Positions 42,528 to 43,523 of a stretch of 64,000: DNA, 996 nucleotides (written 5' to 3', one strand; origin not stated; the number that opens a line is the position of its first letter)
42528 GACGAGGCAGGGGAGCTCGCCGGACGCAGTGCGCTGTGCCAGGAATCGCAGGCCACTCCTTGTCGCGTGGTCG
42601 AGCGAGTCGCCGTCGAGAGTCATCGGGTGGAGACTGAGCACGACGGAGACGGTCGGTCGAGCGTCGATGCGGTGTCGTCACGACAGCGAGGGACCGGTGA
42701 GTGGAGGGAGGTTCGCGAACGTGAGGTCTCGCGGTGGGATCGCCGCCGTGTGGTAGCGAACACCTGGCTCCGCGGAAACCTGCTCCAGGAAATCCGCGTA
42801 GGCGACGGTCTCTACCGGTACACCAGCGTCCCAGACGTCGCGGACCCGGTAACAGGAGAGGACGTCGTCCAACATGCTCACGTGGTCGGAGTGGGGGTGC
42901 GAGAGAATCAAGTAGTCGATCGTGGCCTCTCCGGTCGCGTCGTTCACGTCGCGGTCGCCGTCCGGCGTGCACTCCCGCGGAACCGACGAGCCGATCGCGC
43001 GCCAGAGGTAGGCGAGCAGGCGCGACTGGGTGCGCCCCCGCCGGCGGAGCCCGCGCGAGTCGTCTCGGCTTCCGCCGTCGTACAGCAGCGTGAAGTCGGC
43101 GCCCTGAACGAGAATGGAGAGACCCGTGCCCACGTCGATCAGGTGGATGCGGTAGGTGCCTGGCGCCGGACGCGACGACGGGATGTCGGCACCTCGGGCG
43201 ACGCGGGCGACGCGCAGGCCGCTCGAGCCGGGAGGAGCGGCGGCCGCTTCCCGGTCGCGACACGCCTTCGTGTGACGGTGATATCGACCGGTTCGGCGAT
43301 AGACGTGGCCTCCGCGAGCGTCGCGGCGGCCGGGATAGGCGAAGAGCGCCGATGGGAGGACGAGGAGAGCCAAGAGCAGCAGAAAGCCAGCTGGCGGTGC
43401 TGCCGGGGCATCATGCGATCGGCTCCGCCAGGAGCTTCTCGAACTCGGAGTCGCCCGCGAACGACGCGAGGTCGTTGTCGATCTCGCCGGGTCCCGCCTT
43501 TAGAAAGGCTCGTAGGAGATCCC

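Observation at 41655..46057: Four-gene operon of unrelated hydrolase folds: metallophosphoesterase, TM/coiled-coil protein, MBL hydrolase, alpha/alpha-toroid protein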

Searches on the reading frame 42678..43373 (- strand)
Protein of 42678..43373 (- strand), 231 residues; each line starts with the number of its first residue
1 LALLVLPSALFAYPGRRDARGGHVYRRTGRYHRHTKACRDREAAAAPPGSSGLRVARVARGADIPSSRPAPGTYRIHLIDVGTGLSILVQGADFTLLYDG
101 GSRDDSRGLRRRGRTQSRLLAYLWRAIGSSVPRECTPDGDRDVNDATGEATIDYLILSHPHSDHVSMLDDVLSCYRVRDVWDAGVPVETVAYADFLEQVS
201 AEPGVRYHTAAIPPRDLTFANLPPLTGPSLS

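Call 3: search_protein_families(library=pfam, proteins=[window:42678-43373:-], max_evalue=0.1)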
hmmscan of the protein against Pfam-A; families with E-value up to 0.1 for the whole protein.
window:42678-43373:- (231 aa): 2 families
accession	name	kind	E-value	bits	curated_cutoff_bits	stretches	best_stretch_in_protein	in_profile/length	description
PF00753.33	Lactamase_B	-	2.3e-06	28.2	22.7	1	80-175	2-67/196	Metallo-beta-lactamase superfamily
PF12706.13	Lactamase_B_2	-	0.0014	18.7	27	1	150-210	29-90/200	Beta-lactamase superfamily domain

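Call 4: search_protein_families(library=padloc, proteins=[window:42678-43373:-], max_evalue=0.1)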
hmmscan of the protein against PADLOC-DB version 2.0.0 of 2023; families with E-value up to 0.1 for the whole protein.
window:42678-43373:- (231 aa): 3 families
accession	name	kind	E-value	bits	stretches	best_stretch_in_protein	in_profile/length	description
PDLC04676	PDC-M48B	-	0.00021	18.2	1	150-181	59-90/357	-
PDLC04675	PDC-M48B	-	0.011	12.9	1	148-169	55-76/291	-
PDLC03805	RTasMBL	-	0.017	12.3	0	149-173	45-69/322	DRT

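Call 5: search_protein_families(library=ncbifam, proteins=[window:42678-43373:-], max_evalue=0.1)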
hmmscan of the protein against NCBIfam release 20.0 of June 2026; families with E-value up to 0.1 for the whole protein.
window:42678-43373:- (231 aa): 8 families
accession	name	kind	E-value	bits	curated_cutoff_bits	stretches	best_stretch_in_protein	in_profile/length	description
NF033223.2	YHYH_alt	domain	2.7e-06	27.6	30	1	11-34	2-25/25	YHYH domain-containing protein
TIGR00361.1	ComEC_Rec2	equivalog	1.4e-05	23.4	190.05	1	68-181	435-521/663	DNA internalization-related competence protein ComEC/Rec2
NF049846.1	blaAHM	exception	9.4e-05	21.4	590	1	147-198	105-156/304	AHM family subclass B3-like metallo-beta-lactamase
NF008580.0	PRK11539.1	equivalog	0.00018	20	969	1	68-104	497-533/758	ComEC family protein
NF002553.0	PRK02113.1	equivalog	0.0069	15.8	386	1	128-180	44-95/252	MBL fold metallo-hydrolase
NF058524.1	6A-MBL_enzyme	equivalog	0.029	13.5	220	1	143-174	48-79/346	anti-phage 6A-MBL system MBL-fold protein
NF000806.0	PRK00055.2-4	equivalog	0.03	13.5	363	1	146-192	48-94/280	ribonuclease Z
NF003378.0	PRK04452.1-4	subfamily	0.049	12.5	634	1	47-98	299-350/384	acetyl-CoA decarbonylase/synthase complex subunit delta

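Call 40: list_cluster_members(proteins=[window:42678-43373:-, P0129, P0121])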
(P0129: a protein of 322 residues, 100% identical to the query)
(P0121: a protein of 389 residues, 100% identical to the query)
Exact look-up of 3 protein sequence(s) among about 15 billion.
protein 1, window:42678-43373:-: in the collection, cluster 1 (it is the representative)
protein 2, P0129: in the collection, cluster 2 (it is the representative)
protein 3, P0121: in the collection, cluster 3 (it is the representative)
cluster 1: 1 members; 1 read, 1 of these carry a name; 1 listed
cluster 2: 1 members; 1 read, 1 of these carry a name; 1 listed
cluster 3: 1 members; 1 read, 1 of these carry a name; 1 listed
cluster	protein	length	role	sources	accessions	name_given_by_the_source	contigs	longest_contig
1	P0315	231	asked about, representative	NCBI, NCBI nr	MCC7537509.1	MAG: MBL fold metallo-hydrolase [Deltaproteobacteria bacterium] | MBL fold metallo-hydrolase [Deltaproteobacteria bacterium]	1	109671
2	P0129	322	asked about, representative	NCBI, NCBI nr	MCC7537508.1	MAG: hypothetical protein IT379_14890 [Deltaproteobacteria bacterium] | hypothetical protein [Deltaproteobacteria bacterium]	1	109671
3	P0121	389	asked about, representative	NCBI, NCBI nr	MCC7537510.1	MAG: hypothetical protein IT379_14900 [Deltaproteobacteria bacterium] | hypothetical protein [Deltaproteobacteria bacterium]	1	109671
